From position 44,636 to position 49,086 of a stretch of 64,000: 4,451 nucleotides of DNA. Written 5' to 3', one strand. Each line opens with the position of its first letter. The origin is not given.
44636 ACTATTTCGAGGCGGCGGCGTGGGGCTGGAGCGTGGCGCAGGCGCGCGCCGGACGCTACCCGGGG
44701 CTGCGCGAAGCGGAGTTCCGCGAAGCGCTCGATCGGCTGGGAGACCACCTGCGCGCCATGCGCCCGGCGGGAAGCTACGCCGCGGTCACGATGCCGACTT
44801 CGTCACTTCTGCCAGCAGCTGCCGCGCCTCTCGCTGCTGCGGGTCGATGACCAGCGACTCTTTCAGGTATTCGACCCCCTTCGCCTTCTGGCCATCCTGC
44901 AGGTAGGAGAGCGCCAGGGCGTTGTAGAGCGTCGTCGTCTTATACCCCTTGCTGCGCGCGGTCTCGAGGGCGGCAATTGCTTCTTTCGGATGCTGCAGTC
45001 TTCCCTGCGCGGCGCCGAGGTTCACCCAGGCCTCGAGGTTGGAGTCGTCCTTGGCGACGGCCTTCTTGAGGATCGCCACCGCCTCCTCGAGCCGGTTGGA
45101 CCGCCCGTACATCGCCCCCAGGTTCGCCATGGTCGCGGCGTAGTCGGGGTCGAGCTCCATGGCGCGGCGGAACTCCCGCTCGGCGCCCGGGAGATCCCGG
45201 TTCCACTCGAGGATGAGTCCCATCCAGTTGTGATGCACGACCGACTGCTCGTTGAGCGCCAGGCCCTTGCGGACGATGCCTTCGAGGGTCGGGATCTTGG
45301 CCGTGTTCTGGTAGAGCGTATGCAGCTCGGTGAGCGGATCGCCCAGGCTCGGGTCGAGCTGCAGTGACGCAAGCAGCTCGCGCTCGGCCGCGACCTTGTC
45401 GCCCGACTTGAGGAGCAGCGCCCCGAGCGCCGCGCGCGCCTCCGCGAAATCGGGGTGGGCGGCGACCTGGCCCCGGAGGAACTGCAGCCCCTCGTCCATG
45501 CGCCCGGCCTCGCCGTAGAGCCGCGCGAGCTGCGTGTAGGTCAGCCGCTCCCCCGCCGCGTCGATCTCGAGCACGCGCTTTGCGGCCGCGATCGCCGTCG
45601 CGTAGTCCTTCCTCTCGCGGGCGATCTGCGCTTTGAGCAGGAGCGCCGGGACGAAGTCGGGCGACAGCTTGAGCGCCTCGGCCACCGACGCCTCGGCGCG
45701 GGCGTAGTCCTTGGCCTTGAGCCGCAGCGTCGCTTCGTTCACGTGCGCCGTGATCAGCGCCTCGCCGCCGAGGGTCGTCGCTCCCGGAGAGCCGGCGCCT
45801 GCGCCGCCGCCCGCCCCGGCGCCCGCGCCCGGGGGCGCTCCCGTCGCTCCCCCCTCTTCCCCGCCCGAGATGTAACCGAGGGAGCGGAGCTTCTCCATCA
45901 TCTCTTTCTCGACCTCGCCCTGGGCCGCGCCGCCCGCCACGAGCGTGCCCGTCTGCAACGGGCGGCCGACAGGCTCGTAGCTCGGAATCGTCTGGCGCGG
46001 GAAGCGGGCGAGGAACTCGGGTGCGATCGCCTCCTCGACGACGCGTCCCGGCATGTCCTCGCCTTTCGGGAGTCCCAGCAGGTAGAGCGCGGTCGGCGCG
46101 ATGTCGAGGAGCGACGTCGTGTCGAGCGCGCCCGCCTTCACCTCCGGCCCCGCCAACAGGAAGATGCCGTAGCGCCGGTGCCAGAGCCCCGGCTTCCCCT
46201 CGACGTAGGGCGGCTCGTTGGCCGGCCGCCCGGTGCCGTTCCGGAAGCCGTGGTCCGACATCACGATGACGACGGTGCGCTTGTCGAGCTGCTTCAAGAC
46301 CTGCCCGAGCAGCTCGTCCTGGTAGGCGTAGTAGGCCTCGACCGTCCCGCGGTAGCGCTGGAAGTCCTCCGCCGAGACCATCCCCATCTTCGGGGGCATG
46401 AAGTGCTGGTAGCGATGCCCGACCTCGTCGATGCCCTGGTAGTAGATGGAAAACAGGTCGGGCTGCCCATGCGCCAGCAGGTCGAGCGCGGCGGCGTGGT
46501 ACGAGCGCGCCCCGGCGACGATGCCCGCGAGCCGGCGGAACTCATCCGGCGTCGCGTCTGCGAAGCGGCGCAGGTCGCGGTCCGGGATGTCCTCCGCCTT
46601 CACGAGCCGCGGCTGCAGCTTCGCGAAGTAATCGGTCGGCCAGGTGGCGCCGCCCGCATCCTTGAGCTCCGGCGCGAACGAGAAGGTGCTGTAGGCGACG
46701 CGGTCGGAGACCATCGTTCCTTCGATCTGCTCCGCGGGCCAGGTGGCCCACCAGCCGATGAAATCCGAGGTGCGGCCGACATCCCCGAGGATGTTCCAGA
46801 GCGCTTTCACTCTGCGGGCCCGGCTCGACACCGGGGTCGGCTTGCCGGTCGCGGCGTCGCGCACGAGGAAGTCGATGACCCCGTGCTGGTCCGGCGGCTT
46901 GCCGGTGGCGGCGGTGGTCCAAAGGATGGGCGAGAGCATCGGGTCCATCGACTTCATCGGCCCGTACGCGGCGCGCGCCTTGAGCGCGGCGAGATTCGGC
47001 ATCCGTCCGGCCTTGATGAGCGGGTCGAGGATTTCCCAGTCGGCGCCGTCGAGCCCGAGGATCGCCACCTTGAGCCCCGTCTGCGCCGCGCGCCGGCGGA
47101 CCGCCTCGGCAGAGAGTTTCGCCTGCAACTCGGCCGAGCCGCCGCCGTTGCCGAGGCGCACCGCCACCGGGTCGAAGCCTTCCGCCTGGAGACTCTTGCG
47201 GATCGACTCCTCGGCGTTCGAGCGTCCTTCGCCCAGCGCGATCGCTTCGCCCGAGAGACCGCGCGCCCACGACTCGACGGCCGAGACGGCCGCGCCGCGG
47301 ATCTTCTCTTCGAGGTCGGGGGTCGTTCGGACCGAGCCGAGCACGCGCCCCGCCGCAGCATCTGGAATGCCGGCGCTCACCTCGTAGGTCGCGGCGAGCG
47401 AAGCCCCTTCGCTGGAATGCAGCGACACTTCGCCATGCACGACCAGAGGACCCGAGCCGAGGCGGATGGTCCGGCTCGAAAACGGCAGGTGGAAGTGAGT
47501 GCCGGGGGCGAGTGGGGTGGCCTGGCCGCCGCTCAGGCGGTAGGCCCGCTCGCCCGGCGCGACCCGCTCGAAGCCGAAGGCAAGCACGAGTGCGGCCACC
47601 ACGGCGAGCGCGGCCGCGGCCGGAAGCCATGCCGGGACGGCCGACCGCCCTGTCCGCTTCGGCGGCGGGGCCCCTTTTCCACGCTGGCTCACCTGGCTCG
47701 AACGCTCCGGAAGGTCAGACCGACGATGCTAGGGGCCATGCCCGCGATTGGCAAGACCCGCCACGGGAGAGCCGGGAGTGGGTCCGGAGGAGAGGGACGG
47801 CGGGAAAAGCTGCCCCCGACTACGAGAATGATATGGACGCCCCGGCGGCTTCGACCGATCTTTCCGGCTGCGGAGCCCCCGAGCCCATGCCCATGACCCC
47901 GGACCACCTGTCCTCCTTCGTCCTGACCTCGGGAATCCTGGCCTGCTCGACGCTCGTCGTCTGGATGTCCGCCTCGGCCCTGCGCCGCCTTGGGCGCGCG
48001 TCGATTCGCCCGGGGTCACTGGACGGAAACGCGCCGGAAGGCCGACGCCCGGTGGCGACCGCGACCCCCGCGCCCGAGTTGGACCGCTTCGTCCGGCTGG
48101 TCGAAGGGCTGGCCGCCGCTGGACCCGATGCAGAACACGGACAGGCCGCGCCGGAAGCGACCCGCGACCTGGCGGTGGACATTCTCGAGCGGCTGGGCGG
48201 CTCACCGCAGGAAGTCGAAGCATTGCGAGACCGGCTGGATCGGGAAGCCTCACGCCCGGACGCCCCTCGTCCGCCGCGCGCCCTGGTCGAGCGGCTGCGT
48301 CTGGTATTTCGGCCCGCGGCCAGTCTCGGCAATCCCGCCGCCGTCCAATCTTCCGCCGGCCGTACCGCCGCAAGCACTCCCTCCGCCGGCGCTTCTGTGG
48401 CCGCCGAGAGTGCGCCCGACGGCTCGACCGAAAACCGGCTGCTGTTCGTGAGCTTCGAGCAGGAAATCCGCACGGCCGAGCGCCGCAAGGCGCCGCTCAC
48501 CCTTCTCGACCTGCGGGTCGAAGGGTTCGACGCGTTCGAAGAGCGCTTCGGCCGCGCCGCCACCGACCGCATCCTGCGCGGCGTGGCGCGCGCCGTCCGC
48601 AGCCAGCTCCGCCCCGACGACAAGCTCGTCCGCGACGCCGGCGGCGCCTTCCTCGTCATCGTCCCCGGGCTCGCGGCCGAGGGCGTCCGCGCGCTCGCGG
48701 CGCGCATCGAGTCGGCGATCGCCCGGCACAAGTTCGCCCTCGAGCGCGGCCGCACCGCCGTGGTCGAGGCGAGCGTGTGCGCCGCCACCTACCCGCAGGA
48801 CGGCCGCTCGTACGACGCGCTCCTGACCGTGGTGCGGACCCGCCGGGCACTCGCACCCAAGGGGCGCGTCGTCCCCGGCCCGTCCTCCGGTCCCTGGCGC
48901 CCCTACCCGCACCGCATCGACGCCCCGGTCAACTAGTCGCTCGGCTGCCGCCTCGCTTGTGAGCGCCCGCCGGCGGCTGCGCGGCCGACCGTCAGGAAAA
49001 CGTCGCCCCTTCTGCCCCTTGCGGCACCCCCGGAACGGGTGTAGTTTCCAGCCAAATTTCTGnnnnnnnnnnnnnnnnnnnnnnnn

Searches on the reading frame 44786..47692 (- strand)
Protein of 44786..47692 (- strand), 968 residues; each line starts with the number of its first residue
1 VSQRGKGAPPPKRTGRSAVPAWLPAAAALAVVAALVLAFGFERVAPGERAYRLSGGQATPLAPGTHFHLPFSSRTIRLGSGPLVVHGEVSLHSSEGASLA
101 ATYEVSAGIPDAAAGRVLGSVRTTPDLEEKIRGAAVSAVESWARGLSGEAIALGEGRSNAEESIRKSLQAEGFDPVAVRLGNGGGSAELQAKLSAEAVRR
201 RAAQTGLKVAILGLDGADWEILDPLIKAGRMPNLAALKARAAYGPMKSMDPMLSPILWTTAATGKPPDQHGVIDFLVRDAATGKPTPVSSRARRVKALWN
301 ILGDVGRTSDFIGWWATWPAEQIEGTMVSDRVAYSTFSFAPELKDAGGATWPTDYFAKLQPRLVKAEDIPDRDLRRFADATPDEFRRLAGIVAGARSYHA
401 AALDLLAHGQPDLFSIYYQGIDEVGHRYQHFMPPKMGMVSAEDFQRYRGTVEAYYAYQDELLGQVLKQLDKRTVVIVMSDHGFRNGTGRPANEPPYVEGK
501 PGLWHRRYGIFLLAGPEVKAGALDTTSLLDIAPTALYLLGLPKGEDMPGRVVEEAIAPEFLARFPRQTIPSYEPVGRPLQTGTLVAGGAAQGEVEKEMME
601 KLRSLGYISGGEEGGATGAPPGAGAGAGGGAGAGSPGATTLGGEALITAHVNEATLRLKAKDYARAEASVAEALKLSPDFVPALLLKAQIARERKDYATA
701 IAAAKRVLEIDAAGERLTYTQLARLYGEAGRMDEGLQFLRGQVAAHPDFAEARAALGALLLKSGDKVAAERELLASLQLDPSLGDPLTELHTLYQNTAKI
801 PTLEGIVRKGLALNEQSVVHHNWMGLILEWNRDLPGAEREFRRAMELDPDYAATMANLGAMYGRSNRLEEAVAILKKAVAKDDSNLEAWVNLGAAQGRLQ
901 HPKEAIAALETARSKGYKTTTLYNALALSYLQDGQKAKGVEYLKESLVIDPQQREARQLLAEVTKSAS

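Call 22: search_protein_families(library=pfam, proteins=[window:44786-47692:-], max_evalue=0.001)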
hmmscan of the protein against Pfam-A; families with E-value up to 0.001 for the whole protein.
window:44786-47692:- (968 aa): 16 families
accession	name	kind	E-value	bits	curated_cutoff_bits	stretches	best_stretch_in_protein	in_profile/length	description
PF01663.27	Phosphodiest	-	6.4e-30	105.3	23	1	209-485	1-223/342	Type I phosphodiesterase / nucleotide pyrophosphatase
PF07719.23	TPR_2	-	8.5e-23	79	27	0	821-851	4-34/34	Tetratricopeptide repeat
PF00515.34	TPR_1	-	1.2e-18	66.5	27.8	0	887-912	2-27/34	Tetratricopeptide repeat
PF13181.12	TPR_8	-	1.8e-17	62.3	25.7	0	922-952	3-33/34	Tetratricopeptide repeat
PF13431.12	TPR_17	-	3.4e-16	58.5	24.4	0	841-872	2-33/34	Tetratricopeptide repeat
PF13432.12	TPR_16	-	2.4e-15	57.1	32.7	1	653-713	3-63/65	Tetratricopeptide repeat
PF14559.12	TPR_19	-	3.9e-15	56.4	25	3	833-892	6-64/68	Tetratricopeptide repeat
PF13428.12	TPR_14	-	1.6e-14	53.4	23.5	0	922-962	3-43/44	Tetratricopeptide repeat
PF13424.12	TPR_12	-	2.2e-11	44.2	30.1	1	820-880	6-73/77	Tetratricopeptide repeat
PF13414.12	TPR_11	-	8e-09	35.5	26.8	1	865-899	7-41/42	TPR repeat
PF12895.13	ANAPC3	-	1.1e-07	32.5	27.2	0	858-911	29-81/82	Anaphase-promoting complex, cyclosome, subunit 3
PF23914.1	TPR_CcmH_CycH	-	1.1e-07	32.3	42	1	819-911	49-146/158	Cytochrome c-type biogenesis protein H TPR domain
PF25063.1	ARM_TT21_C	-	2.4e-05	24.7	35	0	858-954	101-198/209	Tetratricopeptide repeat protein 21 C-terminal ARM domain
PF00884.28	Sulfatase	-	0.00011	22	25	1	455-540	210-300/301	Sulfatase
PF13374.12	TPR_10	-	0.00032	21.1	27.5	1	852-880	2-30/42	Tetratricopeptide repeat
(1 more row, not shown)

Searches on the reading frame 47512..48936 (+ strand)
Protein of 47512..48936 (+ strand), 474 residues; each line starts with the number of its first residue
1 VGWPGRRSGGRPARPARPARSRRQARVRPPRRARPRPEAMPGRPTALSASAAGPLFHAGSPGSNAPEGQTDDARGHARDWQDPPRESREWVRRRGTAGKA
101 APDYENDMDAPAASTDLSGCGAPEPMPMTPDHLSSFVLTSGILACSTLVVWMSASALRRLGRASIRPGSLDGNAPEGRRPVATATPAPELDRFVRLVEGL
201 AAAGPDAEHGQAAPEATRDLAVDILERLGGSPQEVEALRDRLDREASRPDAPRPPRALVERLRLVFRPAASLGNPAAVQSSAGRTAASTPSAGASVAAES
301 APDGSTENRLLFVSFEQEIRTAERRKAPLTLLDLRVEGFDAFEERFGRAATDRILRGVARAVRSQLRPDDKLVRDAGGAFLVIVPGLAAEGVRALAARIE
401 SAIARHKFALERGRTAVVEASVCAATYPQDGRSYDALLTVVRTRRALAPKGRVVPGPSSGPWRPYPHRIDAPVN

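Call 22: search_protein_families(library=pfam, proteins=[window:47512-48936:+], max_evalue=0.001)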
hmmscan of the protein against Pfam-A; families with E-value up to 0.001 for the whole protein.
window:47512-48936:+ (474 aa): 2 families
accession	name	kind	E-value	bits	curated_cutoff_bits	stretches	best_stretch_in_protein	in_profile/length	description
PF00990.26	GGDEF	-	3.2e-17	63.2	23.8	1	309-439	13-145/161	Diguanylate cyclase, GGDEF domain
PF17669.6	DUF5529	-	8.3e-05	23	25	1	228-359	44-173/185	Family of unknown function (DUF5529)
